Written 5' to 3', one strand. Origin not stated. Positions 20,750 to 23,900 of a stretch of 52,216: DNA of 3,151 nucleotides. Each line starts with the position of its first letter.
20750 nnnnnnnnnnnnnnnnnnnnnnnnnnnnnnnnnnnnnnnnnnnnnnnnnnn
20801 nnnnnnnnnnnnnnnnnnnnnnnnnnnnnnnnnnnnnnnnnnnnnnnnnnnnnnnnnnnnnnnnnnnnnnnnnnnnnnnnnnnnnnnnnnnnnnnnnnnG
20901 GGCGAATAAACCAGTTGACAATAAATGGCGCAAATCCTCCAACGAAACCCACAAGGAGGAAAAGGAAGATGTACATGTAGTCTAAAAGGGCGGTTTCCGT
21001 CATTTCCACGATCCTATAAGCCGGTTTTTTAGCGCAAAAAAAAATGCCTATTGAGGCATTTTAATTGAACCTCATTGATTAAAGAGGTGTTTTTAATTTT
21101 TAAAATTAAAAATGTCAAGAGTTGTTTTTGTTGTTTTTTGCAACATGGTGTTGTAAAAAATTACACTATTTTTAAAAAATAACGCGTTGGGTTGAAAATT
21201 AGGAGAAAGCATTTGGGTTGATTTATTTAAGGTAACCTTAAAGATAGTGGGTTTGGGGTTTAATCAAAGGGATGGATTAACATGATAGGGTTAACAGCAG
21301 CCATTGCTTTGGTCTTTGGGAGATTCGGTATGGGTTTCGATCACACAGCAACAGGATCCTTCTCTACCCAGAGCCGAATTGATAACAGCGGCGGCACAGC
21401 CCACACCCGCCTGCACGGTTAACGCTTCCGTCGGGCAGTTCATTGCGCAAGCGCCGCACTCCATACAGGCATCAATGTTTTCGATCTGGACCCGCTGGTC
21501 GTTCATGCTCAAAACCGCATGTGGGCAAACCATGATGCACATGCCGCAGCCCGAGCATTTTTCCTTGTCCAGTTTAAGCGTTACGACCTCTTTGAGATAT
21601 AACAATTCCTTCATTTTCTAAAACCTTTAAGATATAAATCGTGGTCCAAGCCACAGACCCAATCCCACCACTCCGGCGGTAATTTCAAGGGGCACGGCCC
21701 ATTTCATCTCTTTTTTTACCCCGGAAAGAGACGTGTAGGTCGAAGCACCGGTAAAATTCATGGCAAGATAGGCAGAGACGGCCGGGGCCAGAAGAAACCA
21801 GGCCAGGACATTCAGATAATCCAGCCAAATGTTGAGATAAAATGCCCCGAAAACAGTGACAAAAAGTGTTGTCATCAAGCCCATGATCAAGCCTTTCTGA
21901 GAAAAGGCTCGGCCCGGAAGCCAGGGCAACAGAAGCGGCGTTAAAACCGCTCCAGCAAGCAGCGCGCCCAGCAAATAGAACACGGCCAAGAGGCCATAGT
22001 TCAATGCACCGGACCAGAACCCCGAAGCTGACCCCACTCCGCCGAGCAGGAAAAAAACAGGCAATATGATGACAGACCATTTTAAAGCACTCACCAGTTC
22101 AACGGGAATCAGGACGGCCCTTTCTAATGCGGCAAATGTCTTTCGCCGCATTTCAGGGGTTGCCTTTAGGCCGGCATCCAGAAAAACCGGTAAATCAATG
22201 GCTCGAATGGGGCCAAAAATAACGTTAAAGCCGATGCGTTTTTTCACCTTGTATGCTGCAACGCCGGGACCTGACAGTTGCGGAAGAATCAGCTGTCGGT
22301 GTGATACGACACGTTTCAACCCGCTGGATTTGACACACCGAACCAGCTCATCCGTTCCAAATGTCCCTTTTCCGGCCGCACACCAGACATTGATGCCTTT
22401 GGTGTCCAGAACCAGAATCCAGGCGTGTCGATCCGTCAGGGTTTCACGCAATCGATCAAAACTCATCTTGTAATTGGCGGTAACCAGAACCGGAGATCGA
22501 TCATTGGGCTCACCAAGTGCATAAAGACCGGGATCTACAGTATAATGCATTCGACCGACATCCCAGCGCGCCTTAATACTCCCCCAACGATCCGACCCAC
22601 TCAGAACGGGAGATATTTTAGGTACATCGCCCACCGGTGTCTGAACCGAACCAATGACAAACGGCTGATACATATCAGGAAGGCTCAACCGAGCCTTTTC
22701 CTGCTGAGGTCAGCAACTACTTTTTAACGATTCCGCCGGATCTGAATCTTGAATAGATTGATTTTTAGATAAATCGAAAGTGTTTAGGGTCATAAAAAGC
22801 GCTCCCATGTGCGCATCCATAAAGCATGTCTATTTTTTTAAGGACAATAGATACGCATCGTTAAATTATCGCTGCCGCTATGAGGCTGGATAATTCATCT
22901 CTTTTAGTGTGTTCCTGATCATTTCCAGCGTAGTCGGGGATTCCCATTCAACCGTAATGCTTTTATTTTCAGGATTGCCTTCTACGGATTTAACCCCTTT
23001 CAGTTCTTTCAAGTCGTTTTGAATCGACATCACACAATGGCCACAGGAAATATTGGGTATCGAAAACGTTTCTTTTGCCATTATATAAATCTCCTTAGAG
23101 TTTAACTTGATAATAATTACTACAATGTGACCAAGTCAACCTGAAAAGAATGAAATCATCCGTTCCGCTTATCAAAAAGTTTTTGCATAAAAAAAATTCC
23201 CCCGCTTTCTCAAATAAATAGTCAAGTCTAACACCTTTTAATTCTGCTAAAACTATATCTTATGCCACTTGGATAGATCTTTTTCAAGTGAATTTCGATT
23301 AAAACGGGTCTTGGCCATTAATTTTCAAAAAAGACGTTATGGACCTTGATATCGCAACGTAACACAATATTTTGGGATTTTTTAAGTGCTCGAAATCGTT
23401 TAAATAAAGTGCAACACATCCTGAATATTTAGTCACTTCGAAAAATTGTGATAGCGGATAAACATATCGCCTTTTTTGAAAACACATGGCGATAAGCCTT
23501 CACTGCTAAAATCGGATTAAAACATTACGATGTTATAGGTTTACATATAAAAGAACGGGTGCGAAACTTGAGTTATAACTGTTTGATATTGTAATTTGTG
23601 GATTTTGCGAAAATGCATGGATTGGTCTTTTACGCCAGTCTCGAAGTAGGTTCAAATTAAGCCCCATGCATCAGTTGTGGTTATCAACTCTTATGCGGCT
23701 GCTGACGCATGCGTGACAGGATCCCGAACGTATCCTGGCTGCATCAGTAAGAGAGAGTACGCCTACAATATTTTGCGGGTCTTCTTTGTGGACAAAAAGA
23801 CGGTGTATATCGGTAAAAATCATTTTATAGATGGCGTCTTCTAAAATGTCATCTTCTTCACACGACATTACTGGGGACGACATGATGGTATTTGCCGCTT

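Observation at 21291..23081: hgcAB mercury-methylation genes with an upstream HMA metallochaperone gene, directly abutting the complex-I operon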

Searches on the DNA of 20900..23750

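Call 73: search_rna_families(source=window, start=20900, end=23750, threshold=evalue, max_evalue=1)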
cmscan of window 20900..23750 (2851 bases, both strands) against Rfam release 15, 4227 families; matches with E-value up to 1: 0.
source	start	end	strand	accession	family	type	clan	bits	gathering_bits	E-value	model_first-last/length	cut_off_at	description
